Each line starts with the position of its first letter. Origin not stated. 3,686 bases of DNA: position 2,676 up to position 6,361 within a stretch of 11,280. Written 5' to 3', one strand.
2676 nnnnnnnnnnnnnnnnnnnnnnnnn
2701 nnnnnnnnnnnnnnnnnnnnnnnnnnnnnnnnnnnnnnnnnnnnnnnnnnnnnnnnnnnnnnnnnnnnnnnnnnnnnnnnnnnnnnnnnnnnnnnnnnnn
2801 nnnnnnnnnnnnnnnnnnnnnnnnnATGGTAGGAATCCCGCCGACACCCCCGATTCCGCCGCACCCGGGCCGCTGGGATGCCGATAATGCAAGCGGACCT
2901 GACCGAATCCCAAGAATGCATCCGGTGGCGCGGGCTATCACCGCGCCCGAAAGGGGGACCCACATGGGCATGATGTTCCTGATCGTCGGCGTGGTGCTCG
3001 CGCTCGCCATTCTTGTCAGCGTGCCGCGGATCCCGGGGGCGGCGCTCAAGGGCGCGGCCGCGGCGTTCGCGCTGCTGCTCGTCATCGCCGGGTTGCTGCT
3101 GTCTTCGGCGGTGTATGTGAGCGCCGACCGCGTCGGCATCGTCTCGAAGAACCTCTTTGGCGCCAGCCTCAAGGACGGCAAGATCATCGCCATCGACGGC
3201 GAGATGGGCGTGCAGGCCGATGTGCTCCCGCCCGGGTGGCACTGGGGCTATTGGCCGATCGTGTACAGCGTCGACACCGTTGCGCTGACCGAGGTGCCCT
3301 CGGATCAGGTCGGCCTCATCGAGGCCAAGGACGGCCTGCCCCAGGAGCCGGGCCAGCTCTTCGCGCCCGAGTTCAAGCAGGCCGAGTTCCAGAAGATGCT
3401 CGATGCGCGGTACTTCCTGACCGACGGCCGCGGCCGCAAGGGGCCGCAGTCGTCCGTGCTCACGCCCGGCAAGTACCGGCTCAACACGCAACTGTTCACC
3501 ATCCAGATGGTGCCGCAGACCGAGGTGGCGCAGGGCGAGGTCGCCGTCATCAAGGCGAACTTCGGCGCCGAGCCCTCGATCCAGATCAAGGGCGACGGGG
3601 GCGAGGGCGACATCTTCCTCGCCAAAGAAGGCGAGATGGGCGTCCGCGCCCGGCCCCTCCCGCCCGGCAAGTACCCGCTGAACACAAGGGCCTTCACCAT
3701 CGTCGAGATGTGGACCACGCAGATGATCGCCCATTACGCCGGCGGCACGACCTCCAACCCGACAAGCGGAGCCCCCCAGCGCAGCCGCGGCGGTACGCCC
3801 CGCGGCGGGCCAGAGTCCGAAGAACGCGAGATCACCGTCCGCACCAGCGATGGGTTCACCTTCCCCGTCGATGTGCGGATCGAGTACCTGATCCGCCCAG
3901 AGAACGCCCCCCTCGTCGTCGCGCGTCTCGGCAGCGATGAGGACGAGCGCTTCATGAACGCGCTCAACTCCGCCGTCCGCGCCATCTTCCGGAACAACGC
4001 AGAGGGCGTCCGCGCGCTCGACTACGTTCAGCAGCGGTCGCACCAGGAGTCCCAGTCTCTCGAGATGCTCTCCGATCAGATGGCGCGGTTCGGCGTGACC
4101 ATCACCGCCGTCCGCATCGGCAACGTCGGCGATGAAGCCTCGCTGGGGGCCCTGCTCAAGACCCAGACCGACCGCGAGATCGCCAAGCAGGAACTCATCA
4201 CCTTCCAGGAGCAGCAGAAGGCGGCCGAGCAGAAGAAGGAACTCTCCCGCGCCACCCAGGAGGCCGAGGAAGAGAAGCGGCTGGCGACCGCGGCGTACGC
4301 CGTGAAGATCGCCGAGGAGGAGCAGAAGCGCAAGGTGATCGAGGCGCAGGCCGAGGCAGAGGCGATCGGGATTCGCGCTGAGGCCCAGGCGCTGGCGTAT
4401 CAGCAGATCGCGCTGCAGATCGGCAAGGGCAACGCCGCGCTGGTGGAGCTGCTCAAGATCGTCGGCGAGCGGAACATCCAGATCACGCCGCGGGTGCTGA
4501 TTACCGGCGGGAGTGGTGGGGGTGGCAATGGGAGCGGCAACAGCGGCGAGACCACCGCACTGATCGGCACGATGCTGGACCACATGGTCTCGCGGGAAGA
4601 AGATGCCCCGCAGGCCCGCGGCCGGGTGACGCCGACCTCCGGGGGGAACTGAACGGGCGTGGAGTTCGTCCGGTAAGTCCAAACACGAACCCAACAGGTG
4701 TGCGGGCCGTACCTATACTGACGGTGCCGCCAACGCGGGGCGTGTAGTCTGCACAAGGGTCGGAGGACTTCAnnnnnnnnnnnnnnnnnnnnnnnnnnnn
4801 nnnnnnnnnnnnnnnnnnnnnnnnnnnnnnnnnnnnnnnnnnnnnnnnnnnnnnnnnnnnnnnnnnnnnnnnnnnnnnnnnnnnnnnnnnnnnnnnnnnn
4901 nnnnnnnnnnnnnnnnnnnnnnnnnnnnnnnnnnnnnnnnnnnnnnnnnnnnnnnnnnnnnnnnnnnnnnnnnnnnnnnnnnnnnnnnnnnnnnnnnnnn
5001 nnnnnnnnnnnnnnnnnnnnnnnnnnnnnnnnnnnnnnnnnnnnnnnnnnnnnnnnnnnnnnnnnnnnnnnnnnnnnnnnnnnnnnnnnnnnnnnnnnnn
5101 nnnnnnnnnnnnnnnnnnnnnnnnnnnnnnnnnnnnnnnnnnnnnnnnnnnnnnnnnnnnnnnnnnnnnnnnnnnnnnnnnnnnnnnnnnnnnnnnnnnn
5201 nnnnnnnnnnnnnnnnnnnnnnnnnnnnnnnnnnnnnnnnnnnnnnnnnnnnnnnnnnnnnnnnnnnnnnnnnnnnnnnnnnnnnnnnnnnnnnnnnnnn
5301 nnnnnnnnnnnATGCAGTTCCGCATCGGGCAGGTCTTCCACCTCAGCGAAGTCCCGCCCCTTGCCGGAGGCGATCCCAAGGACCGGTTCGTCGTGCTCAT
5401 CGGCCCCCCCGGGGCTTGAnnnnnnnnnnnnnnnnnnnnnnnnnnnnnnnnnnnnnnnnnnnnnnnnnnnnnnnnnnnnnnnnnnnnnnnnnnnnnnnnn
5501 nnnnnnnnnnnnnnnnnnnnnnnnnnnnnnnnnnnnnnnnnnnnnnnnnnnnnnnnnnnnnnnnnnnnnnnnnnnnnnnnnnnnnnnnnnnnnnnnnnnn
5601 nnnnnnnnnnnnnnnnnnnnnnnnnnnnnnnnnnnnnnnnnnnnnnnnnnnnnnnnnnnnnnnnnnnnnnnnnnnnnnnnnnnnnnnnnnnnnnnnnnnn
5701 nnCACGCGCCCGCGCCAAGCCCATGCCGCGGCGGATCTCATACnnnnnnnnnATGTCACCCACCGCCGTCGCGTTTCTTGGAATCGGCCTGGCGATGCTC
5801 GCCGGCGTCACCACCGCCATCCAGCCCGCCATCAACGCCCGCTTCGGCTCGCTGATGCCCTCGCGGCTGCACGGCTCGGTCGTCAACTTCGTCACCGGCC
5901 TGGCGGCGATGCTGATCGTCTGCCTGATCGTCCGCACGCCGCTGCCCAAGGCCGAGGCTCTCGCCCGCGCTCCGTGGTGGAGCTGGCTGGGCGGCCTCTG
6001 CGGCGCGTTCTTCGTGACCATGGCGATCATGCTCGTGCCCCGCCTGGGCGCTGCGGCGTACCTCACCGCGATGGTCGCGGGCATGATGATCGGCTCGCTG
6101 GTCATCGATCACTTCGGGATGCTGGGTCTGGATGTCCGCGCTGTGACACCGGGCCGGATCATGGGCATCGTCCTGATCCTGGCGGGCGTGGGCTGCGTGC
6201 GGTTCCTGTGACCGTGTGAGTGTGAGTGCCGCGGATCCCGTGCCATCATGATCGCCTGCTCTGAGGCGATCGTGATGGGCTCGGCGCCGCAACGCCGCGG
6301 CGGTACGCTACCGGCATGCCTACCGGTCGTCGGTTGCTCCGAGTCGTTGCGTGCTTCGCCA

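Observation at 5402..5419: Toxin reading frame broken exactly at a C7G4 homopolymer: sequencing error, phase-variable switch, or fixed toxin inactivation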

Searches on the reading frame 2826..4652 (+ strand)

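Call 71: search_protein_families(library=pfam, proteins=[window:2826-4652:+], max_evalue=0.001)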
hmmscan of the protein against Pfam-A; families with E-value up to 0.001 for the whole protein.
window:2826-4652:+ (608 aa): 1 family
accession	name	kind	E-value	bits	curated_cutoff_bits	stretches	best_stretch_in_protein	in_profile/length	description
PF01145.31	Band_7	-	1.5e-12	48.3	23.6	1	325-469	49-174/176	SPFH domain / Band 7 family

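Call 72: search_protein_families(library=padloc, proteins=[window:2826-4652:+], max_evalue=0.01)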
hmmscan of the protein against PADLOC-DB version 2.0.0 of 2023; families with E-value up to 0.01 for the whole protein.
window:2826-4652:+ (608 aa): 1 family
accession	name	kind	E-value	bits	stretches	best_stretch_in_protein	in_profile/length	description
PDLC01274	Cmr6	-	0.0096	14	0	56-124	49-101/188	"CAS-III-B,CAS-III-C; effector_G7"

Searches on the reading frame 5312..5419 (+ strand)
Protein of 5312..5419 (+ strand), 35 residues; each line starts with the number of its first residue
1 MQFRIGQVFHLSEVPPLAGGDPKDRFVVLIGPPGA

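Call 23: find_encoding_contigs(protein=window:5312-5419:+, flank=6000, max_places=10)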
Protein window:5312-5419:+ (35 aa): 1 contig read that carries it; 1 place shown.
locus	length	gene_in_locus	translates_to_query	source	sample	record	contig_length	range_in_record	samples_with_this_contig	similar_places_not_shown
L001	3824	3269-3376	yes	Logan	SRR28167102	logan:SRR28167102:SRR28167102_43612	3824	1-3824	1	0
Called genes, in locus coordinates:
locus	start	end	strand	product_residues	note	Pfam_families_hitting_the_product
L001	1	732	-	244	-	?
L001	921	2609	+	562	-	PF01145:Band_7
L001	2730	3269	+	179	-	PF13274:SocA_Panacea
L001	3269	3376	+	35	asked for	-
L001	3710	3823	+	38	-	?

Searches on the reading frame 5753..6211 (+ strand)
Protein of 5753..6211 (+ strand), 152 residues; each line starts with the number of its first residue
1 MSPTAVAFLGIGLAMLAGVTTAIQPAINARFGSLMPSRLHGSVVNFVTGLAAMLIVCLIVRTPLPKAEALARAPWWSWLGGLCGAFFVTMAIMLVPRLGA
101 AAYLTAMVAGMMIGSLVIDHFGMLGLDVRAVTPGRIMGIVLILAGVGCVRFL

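Call 71: search_protein_families(library=pfam, proteins=[window:5753-6211:+], max_evalue=0.001)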
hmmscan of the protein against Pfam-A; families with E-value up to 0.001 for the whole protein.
window:5753-6211:+ (152 aa): 1 family
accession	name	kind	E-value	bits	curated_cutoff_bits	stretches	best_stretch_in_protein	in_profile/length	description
PF04657.19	DMT_YdcZ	-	1.4e-40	139.2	24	1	11-146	3-138/140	Putative inner membrane exporter, YdcZ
